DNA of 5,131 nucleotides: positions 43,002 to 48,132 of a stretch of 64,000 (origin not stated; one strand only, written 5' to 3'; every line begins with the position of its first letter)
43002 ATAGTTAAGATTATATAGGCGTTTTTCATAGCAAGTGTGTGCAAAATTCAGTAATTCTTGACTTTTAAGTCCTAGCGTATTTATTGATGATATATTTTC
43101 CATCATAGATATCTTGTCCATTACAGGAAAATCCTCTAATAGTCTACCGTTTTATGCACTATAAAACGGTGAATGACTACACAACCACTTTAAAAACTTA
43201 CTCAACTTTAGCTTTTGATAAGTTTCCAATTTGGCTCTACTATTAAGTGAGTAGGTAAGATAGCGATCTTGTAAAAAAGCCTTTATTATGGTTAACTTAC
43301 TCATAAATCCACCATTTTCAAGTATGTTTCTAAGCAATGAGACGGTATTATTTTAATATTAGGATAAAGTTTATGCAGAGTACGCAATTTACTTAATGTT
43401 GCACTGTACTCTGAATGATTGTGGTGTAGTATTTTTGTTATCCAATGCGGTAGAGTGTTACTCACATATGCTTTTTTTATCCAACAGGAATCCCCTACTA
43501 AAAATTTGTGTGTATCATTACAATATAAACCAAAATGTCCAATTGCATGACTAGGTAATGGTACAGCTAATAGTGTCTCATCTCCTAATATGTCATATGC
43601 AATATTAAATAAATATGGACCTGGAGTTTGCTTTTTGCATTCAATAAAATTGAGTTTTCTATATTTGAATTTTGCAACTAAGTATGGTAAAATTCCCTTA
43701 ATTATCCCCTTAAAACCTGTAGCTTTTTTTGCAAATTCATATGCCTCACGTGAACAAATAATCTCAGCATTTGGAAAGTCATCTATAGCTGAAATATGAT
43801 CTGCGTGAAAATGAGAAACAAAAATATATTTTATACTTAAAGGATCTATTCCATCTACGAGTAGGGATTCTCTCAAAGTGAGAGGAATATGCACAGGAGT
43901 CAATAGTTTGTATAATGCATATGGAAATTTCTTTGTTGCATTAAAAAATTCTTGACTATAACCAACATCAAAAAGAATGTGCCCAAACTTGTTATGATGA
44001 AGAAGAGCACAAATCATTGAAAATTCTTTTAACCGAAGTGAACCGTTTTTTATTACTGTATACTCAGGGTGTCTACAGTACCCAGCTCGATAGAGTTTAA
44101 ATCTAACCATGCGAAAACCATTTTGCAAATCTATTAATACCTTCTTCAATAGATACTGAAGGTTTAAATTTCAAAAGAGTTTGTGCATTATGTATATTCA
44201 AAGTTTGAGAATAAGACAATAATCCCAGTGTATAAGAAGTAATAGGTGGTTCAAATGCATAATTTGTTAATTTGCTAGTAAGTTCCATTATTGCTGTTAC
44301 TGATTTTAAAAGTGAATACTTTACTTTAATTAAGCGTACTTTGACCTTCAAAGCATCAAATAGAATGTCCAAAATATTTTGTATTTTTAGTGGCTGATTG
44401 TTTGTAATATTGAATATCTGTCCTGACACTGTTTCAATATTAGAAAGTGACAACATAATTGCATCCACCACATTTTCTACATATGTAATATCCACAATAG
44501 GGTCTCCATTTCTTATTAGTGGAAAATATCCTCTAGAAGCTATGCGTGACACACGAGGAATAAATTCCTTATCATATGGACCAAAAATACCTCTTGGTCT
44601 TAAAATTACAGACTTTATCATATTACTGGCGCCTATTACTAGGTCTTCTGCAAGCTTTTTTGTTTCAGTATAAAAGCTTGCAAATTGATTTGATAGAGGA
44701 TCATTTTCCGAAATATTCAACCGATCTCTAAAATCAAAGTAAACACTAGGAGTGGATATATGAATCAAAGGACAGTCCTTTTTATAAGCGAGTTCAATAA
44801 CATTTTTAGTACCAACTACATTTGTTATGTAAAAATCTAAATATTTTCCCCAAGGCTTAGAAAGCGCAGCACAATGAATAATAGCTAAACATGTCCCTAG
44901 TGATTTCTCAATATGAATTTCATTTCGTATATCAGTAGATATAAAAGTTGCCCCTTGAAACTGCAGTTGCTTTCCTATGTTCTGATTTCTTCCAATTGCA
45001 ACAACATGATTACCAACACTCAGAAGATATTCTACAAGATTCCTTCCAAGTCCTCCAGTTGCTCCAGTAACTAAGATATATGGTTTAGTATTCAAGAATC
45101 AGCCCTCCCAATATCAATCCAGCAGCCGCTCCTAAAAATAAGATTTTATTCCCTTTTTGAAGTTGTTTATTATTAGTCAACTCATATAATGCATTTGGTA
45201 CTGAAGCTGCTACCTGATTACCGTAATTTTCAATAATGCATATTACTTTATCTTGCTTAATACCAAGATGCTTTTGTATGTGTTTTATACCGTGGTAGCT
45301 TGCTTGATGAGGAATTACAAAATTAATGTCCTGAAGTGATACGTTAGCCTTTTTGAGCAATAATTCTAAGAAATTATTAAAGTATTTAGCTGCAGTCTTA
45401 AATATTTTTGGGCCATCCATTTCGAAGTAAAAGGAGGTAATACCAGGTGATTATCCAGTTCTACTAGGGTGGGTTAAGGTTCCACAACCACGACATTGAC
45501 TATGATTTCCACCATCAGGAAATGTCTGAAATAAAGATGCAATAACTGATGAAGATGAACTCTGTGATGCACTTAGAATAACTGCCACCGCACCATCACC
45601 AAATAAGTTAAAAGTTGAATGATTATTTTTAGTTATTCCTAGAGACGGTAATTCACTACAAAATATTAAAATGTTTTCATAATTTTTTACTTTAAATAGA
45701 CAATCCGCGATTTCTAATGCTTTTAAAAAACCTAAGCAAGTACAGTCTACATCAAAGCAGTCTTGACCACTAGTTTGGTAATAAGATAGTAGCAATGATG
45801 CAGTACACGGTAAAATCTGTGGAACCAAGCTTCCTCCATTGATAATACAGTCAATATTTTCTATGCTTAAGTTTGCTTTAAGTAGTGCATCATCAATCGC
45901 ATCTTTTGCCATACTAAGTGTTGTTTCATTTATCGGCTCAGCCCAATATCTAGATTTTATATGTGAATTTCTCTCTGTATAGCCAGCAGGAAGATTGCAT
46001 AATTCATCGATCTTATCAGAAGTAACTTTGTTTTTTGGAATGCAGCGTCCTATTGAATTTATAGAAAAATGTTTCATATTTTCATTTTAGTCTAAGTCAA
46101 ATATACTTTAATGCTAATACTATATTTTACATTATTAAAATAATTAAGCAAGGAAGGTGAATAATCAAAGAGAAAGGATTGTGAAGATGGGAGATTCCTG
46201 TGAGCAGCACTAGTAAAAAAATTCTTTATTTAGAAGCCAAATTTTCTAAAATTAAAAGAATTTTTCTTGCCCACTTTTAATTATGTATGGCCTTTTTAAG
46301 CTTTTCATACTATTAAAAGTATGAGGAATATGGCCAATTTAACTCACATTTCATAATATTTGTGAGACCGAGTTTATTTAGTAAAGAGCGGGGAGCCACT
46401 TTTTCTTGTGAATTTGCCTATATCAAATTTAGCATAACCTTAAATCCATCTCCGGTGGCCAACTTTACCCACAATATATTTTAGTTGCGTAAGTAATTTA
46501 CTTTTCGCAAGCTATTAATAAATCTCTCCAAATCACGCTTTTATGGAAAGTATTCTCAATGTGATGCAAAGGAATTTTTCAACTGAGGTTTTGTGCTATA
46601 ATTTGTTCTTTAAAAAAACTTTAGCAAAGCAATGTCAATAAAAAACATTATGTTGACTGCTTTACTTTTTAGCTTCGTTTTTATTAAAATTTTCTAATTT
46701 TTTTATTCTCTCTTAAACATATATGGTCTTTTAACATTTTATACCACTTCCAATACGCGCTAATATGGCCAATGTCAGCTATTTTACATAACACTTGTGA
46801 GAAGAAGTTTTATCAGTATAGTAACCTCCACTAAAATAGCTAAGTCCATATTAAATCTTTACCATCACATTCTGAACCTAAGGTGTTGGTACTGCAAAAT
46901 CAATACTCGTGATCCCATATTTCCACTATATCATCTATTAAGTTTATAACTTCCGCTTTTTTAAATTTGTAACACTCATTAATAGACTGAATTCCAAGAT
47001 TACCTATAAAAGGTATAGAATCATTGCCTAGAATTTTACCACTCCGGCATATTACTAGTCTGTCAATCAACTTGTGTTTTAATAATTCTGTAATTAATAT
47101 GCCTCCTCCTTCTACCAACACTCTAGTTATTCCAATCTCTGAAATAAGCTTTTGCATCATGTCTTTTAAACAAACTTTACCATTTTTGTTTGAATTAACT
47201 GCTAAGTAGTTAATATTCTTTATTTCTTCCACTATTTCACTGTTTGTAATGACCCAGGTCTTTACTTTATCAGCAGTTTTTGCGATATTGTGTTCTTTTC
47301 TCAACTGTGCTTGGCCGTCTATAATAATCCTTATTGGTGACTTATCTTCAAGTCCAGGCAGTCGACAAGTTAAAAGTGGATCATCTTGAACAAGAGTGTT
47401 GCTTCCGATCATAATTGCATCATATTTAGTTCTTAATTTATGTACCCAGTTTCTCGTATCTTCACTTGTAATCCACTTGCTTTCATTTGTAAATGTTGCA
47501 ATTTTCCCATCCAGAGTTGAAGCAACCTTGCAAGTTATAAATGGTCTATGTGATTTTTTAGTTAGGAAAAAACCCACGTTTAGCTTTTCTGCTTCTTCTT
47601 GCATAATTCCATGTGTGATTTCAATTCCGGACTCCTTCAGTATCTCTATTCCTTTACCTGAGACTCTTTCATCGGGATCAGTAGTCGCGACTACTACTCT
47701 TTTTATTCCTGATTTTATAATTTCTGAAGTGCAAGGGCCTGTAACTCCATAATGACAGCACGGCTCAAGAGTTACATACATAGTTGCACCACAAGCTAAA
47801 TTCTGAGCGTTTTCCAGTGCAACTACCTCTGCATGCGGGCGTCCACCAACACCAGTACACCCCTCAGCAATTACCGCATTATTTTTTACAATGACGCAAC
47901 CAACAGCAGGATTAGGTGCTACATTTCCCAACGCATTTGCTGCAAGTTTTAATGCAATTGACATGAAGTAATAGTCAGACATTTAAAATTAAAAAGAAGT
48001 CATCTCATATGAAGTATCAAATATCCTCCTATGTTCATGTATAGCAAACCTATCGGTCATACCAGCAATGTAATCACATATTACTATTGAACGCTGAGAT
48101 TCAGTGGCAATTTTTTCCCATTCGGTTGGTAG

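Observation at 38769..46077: Orphan seven-gene enzyme operon (KAS III-like, SDR, MBL-fold, F390-synthetase-like adenylating enzyme, ATP-grasp, GNAT-like?, Rieske oxygenase): possible small-molecule biosynthetic cluster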

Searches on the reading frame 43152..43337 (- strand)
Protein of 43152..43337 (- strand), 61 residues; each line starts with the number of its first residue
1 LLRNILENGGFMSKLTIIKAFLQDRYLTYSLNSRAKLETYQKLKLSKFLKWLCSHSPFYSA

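Call 3: search_protein_families(library=pfam, proteins=[window:43152-43337:-], max_evalue=0.01)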
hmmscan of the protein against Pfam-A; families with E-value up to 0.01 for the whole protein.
window:43152-43337:- (61 aa): 0 families

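Call 4: search_protein_families(library=ncbifam, proteins=[window:43152-43337:-], max_evalue=0.01)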
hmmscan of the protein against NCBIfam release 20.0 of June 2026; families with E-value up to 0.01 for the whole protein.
window:43152-43337:- (61 aa): 1 family
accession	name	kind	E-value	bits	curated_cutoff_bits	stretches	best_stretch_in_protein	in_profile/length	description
TIGR02304.1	aden_form_hyp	equivalog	1.1e-06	27.9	251.9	1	14-60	2-47/430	F390 synthetase-related protein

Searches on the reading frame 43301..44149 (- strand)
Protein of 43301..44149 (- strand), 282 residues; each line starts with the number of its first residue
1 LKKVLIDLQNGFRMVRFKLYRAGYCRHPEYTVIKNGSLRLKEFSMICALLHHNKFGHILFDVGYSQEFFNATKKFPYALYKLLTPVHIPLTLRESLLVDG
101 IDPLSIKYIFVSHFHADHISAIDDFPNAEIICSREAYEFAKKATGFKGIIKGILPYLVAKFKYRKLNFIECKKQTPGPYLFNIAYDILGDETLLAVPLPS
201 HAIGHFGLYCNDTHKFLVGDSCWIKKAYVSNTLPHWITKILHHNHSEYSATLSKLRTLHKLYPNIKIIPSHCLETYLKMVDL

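Call 3: search_protein_families(library=pfam, proteins=[window:43301-44149:-], max_evalue=0.01)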
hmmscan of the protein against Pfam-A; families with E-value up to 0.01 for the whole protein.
window:43301-44149:- (282 aa): 2 families
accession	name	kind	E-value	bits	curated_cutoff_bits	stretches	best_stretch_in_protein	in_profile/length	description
PF00753.33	Lactamase_B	-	2.6e-09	37.8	22.7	1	57-258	17-187/196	Metallo-beta-lactamase superfamily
PF12706.13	Lactamase_B_2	-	0.0056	16.7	27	1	105-137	30-67/200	Beta-lactamase superfamily domain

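Call 4: search_protein_families(library=ncbifam, proteins=[window:43301-44149:-], max_evalue=0.01)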
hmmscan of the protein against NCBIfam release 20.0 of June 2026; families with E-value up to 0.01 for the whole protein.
window:43301-44149:- (282 aa): 9 families
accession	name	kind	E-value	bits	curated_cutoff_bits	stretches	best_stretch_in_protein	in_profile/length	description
NF045700.1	AHLLactAttM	equivalog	2.1e-18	66.8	390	1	18-275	5-249/257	AttM family quorum-quenching N-acyl homoserine lactonase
NF047925.1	pyridox_lacton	equivalog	2.7e-11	43.8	325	1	45-278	35-259/268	4-pyridoxolactonase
NF047976.1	lactonase_AhlS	equivalog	5.8e-06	25.6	475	1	39-136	37-134/276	AhlS family quorum-quenching N-acyl homoserine lactonase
NF045699.1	AHLLactAiiA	equivalog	6e-05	22.4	375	1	46-146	35-136/251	quorum-quenching N-acyl homoserine lactonase AiiA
NF047979.1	lactonase_AidB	equivalog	8e-05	22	360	1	93-139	81-132/271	AidB family quorum-quenching N-acyl homoserine lactonase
TIGR02651.1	RNase_Z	equivalog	0.00037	19.7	292.95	1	95-120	41-66/302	ribonuclease Z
NF038231.1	MBL_Geo_Pelo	equivalog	0.0011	18.7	360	0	92-136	54-96/250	GPMC system MBL fold metallohydrolase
NF000801.0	PRK00055.1-3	equivalog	0.0016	17.6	252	1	98-120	46-68/307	ribonuclease Z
NF002558.0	PRK02126.1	subfamily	0.0098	14.9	315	0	104-125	46-67/345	ribonuclease Z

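Call 56: search_solved_structures(query=window:43301-44149:-, max_evalue=0.001)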
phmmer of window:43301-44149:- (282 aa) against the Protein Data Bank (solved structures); distinct sequences matched with E-value up to 0.001: 4.
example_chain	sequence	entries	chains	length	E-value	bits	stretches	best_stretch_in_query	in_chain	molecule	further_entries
9kho_A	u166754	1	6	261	1.7e-10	44.1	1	32-243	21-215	N-acylhomoserine lactonase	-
9khq_A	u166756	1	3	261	3.6e-10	43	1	34-244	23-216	N-acylhomoserine lactonase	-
3aj3_A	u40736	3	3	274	5.2e-06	29.3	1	43-211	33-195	4-pyridoxolactonase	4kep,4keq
6cgy_A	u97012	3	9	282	0.00011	25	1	28-139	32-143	Beta-lactamase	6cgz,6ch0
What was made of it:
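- The MBL is closest to AHL lactonases (calls 4, 56).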

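Call 82: search_protein_families(library=padloc, proteins=[window:43301-44149:-], max_evalue=0.001)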
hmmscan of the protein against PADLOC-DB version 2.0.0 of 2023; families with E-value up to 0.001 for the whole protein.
window:43301-44149:- (282 aa): 0 families

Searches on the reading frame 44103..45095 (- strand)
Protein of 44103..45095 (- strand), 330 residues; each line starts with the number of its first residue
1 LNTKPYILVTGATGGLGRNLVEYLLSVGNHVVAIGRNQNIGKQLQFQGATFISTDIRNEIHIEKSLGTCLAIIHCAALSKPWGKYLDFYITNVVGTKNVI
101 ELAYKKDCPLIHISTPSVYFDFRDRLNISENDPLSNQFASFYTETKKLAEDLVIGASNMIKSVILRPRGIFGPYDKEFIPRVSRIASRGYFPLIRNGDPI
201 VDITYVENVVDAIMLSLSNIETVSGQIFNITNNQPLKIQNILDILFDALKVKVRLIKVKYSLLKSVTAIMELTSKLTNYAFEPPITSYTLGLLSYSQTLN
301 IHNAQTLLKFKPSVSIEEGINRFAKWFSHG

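Call 3: search_protein_families(library=pfam, proteins=[window:44103-45095:-], max_evalue=0.01)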
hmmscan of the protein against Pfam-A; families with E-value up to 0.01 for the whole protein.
window:44103-45095:- (330 aa): 10 families
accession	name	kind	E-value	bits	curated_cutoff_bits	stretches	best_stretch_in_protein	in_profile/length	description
PF01073.25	3Beta_HSD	-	1.4e-34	119.8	22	1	8-251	1-270/280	3-beta hydroxysteroid dehydrogenase/isomerase family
PF01370.27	Epimerase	-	4.6e-30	105.2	20.9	1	7-230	1-239/240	NAD dependent epimerase/dehydratase family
PF07993.18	NAD_binding_4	-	1.5e-17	64.1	20.1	1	67-172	87-209/258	Male sterility protein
PF04321.23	RmlD_sub_bind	-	1.4e-15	57.6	27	1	7-189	3-170/287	RmlD substrate binding domain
PF16363.11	GDP_Man_Dehyd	-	1.5e-15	57.9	27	1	8-321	1-330/332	GDP-mannose 4,6 dehydratase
PF13460.12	NAD_binding_10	-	6.9e-09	36.3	27.2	1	11-169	1-145/184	NAD(P)H-binding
PF05368.20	NmrA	-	3.3e-08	33.9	27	1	4-72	2-73/298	NmrA-like family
PF02719.21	Polysacc_synt_2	-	1.4e-06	28.2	20.2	1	7-115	1-128/293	Polysaccharide biosynthesis protein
PF00106.31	adh_short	-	1.7e-06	28.1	26.6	1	7-69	3-71/195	short chain dehydrogenase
PF08659.16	KR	-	0.0019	18.6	22.6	1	7-45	3-49/180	KR domain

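Call 4: search_protein_families(library=ncbifam, proteins=[window:44103-45095:-], max_evalue=0.01)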
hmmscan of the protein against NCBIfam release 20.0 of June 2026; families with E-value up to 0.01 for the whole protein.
window:44103-45095:- (330 aa): 71 families (the best 25 are shown)
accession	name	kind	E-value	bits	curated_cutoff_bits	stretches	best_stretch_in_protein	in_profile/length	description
NF042423.1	oxyalk_red_Shew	equivalog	1.6e-55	188.5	580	1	7-322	11-330/331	2-alkyl-3-oxoalkanoate reductase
NF042422.1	oxyalk_red_OleD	equivalog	5.9e-52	177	580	1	7-326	3-327/329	2-alkyl-3-oxoalkanoate reductase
TIGR03466.1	HpnA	hypoth_equivalog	1.5e-21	76.7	367.65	1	7-328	3-322/327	hopanoid-associated sugar epimerase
TIGR01181.1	dTDP_gluc_dehyt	equivalog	5.6e-21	74.9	365.1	1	7-327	2-311/321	dTDP-glucose 4,6-dehydratase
TIGR01746.1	Thioester-redct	subfamily_domain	9.6e-21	74.4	213.35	2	71-261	91-295/371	thioester reductase domain-containing protein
TIGR04180.1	EDH_00030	hypoth_equivalog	1.2e-20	73.8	475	1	7-257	1-264/297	NAD-dependent 4,6-dehydratase LegB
NF052578.1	StrlDmthSdmBMthl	equivalog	6.2e-14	52.5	600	1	8-277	4-273/328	sterol demethylase protein SdmB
NF005539.0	PRK07201.1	equivalog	2.2e-13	49.8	549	1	8-270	4-290/657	SDR family oxidoreductase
TIGR02197.1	heptose_epim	equivalog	5.9e-13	48.7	274.6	1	7-262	1-275/316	ADP-glyceromanno-heptose 6-epimerase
TIGR01214.1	rmlD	equivalog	8.3e-13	48.1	224.05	1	7-234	2-211/285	dTDP-4-dehydrorhamnose reductase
TIGR01179.1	galE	equivalog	2.2e-11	43.1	262.3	1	7-166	2-172/332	UDP-glucose 4-epimerase GalE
NF047350.1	aureusi_NRPS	equivalog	6.1e-10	36.6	2500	1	7-233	2030-2273/2373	aureusimine non-ribosomal peptide synthetase AusA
NF004520.0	PRK05865.1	equivalog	3.7e-09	35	1509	1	7-239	3-192/854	sugar epimerase family protein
TIGR02622.1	CDP_4_6_dhtase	equivalog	5.3e-09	35.7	278.45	1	6-149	6-161/352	CDP-glucose 4,6-dehydratase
NF005467.0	PRK07060.1-5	equivalog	6.7e-09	35.7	360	1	6-76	11-85/245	SDR family oxidoreductase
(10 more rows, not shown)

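Call 55: search_solved_structures(query=window:44103-45095:-, max_evalue=1e-8)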
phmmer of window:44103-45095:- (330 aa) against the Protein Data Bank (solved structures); distinct sequences matched with E-value up to 1e-8: 11.
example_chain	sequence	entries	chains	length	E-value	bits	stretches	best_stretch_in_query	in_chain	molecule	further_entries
6jkg_A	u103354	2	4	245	7.5e-25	91.2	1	8-232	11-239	Sterol-4-alpha-carboxylate 3-dehydrogenase, decarboxylating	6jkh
2hun_A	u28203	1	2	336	2e-12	50.4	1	7-238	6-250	336aa long hypothetical dTDP-glucose 4,6-dehydratase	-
6kv9_A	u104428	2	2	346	6.3e-12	48.8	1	7-242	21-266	MoeE5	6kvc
6zl6_A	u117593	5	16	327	2.9e-11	46.6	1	7-245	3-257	Epimerase domain-containing protein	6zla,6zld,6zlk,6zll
8w3u_A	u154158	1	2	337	4.1e-11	46.1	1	6-234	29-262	dTDP-glucose 4,6-dehydratase related protein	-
6zlj_A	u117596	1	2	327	4.3e-11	46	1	7-245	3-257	Epimerase domain-containing protein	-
9ar1_A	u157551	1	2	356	5.1e-11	45.8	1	6-234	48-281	dTDP-glucose 4,6-dehydratase related protein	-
6bwl_A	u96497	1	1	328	6.8e-10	42.1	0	7-253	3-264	Pal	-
9rl0_E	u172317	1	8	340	6.8e-09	38.8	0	190-265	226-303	CDP-tyvelose 2-epimerase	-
6bi4_A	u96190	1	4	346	7.9e-09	38.6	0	6-244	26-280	dTDP-glucose 4,6-dehydratase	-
8vr2_A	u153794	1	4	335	8.8e-09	38.5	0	6-236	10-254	NAD-dependent epimerase/dehydratase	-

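Call 82: search_protein_families(library=padloc, proteins=[window:44103-45095:-], max_evalue=0.001)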
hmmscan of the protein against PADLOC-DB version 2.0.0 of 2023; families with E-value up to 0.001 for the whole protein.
window:44103-45095:- (330 aa): 0 families

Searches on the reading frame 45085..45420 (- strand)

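Call 3: search_protein_families(library=pfam, proteins=[window:45085-45420:-], max_evalue=0.01)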
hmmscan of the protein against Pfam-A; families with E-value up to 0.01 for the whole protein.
window:45085-45420:- (111 aa): 1 family
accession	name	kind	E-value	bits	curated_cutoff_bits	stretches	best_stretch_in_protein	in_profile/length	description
PF08541.16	ACP_syn_III_C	-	3.5e-26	91.6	26.6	1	22-111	1-90/90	3-Oxoacyl-[acyl-carrier-protein (ACP)] synthase III C terminal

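Call 4: search_protein_families(library=ncbifam, proteins=[window:45085-45420:-], max_evalue=0.01)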
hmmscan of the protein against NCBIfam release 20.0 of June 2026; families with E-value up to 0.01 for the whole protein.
window:45085-45420:- (111 aa): 11 families
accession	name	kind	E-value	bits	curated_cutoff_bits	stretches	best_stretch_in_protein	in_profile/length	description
NF005541.0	PRK07204.1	equivalog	7.1e-39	134.1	402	1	1-111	219-329/329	beta-ketoacyl-ACP synthase III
NF006829.0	PRK09352.1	subfamily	5.9e-25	87.9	249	1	1-110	211-320/322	beta-ketoacyl-ACP synthase 3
TIGR00747.1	fabH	subfamily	1.6e-24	86.6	292.1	1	1-110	212-321/322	beta-ketoacyl-ACP synthase III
NF004623.0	PRK05963.1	equivalog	4.1e-19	69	437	1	2-109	219-326/328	beta-ketoacyl-ACP synthase III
NF006720.0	PRK09258.1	equivalog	4.1e-12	46.1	285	1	16-102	243-329/338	3-oxoacyl-ACP synthase III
NF009519.0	PRK12880.1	equivalog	1.1e-08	34.8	436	1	1-89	231-320/353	beta-ketoacyl-ACP synthase III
NF053539.1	resorcinol_DarB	exception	3.6e-08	33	550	1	18-95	277-359/377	dialkylresorcinol biosynthesis protein DarB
NF005293.2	PRK06816.1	subfamily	8.7e-08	31.6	450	1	15-95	275-360/378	StlD/DarB family beta-ketosynthase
NF005703.0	PRK07515.1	equivalog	1.9e-05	23.7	304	1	2-110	262-371/373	beta-ketoacyl-ACP synthase III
NF003274.0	PRK04262.1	equivalog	5.8e-05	22.3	244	1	18-96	215-293/347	hydroxymethylglutaryl-CoA synthase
NF005308.0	PRK06840.1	equivalog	0.00045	19.4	315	1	11-109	236-333/339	3-oxoacyl-ACP synthase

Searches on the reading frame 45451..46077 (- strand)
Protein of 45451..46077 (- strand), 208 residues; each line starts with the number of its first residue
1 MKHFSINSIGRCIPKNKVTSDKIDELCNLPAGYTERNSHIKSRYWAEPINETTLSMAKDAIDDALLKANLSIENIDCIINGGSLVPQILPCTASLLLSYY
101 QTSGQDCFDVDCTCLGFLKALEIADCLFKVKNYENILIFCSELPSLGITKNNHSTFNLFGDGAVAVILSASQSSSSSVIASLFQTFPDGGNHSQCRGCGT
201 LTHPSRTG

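Call 3: search_protein_families(library=pfam, proteins=[window:45451-46077:-], max_evalue=0.01)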
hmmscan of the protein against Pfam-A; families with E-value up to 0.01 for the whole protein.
window:45451-46077:- (208 aa): 1 family
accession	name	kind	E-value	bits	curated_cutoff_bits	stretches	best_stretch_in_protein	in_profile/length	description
PF08545.16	ACP_syn_III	-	6.8e-15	55.2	24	1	108-184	1-77/80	3-Oxoacyl-[acyl-carrier-protein (ACP)] synthase III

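Call 4: search_protein_families(library=ncbifam, proteins=[window:45451-46077:-], max_evalue=0.01)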
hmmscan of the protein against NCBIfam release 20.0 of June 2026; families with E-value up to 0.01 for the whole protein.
window:45451-46077:- (208 aa): 12 families
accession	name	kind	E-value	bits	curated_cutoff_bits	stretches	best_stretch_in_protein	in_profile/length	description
NF005541.0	PRK07204.1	equivalog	3.8e-52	177.7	402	1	2-205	3-205/329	beta-ketoacyl-ACP synthase III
NF006829.0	PRK09352.1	subfamily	7.4e-27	94.2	249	1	2-191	3-190/322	beta-ketoacyl-ACP synthase 3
NF004623.0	PRK05963.1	equivalog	6.1e-25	88.2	437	1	6-185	8-185/328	beta-ketoacyl-ACP synthase III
TIGR00747.1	fabH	subfamily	9.1e-25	87.4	292.1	1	4-179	3-176/322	beta-ketoacyl-ACP synthase III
NF005308.0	PRK06840.1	equivalog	1.1e-10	41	315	1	3-185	4-188/339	3-oxoacyl-ACP synthase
NF006720.0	PRK09258.1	equivalog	5e-09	35.9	285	1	3-127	5-136/338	3-oxoacyl-ACP synthase III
NF005703.0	PRK07515.1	equivalog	4.3e-08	32.4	304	1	55-176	98-218/373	beta-ketoacyl-ACP synthase III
NF009519.0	PRK12880.1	equivalog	2.8e-07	30.2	436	1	6-174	10-181/353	beta-ketoacyl-ACP synthase III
NF005293.2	PRK06816.1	subfamily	7.2e-05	22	450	1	36-152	40-160/378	StlD/DarB family beta-ketosynthase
NF003274.0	PRK04262.1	equivalog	0.001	18.2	244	1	4-143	3-142/347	hydroxymethylglutaryl-CoA synthase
NF042429.2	DHPHCoAsyn_DpgA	equivalog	0.0046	15.9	425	1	51-174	68-196/350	3,5-dihydroxyphenylacetyl-CoA synthase DpgA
TIGR01835.1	HMG-CoA-S_prok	equivalog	0.0073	15.1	360.35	1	45-170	41-162/382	hydroxymethylglutaryl-CoA synthase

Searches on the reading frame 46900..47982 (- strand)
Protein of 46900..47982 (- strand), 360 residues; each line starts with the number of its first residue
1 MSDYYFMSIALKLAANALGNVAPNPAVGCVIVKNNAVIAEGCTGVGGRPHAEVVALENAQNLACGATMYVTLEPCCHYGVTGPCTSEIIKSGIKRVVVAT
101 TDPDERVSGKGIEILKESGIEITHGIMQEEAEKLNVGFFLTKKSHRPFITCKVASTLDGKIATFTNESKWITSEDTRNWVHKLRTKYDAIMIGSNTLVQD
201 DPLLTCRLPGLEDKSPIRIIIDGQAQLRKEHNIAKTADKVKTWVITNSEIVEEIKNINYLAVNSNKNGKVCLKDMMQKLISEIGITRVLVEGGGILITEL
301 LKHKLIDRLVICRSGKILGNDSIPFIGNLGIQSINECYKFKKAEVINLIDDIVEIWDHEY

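Call 21: list_cluster_members(proteins=[window:46900-47982:-, window:47989-49179:-, window:59065-60981:+, window:44103-45095:-, window:39756-40913:-, window:35650-37209:+])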
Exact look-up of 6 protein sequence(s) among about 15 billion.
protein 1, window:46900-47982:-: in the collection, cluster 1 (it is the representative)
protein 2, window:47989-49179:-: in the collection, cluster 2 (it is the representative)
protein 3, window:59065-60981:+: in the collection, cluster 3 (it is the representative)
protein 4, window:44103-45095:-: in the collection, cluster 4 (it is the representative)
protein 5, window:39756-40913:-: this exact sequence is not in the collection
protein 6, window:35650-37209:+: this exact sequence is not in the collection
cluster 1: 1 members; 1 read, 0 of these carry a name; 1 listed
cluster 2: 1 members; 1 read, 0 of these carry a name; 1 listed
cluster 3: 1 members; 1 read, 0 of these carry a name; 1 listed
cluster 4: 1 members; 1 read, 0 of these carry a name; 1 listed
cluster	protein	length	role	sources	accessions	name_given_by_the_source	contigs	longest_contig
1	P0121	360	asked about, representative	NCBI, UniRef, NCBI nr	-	-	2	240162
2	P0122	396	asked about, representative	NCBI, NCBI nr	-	-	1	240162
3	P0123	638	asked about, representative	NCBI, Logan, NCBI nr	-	-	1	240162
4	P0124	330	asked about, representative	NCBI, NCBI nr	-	-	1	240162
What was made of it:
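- Tried and rejected: The same was true of the window's own housekeeping proteins (call 21).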

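Call 25: search_protein_families(library=ncbifam, proteins=[window:46900-47982:-], max_evalue=0.00001)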
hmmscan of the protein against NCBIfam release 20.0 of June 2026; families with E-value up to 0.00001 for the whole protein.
window:46900-47982:- (360 aa): 6 families
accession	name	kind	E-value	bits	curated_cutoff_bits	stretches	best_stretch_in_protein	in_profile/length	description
TIGR00326.1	eubact_ribD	equivalog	1.8e-102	343.1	156.35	1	7-353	1-341/343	bifunctional diaminohydroxyphosphoribosylaminopyrimidine deaminase/5-amino-6-(5-phosphoribosylamino)uracil reductase RibD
NF008052.0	PRK10786.1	equivalog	1.9e-79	267.1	500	1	1-352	1-360/367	bifunctional diaminohydroxyphosphoribosylaminopyrimidine deaminase/5-amino-6-(5-phosphoribosylamino)uracil reductase RibD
TIGR00227.1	ribD_Cterm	domain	2.3e-55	187.5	150.15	1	146-353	2-211/216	riboflavin-specific deaminase C-terminal domain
TIGR01508.1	rib_reduct_arch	equivalog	6.2e-33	113.8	186.45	1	147-344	1-196/210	2,5-diamino-6-(ribosylamino)-4(3H)-pyrimidinone 5'-phosphate reductase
NF008113.2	PRK10860.1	equivalog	2.4e-14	53.5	150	1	2-144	6-153/165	tRNA adenosine(34) deaminase TadA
NF010664.0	PRK14059.1-2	equivalog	6.7e-07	29.2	226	1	142-322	32-222/257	pyrimidine reductase family protein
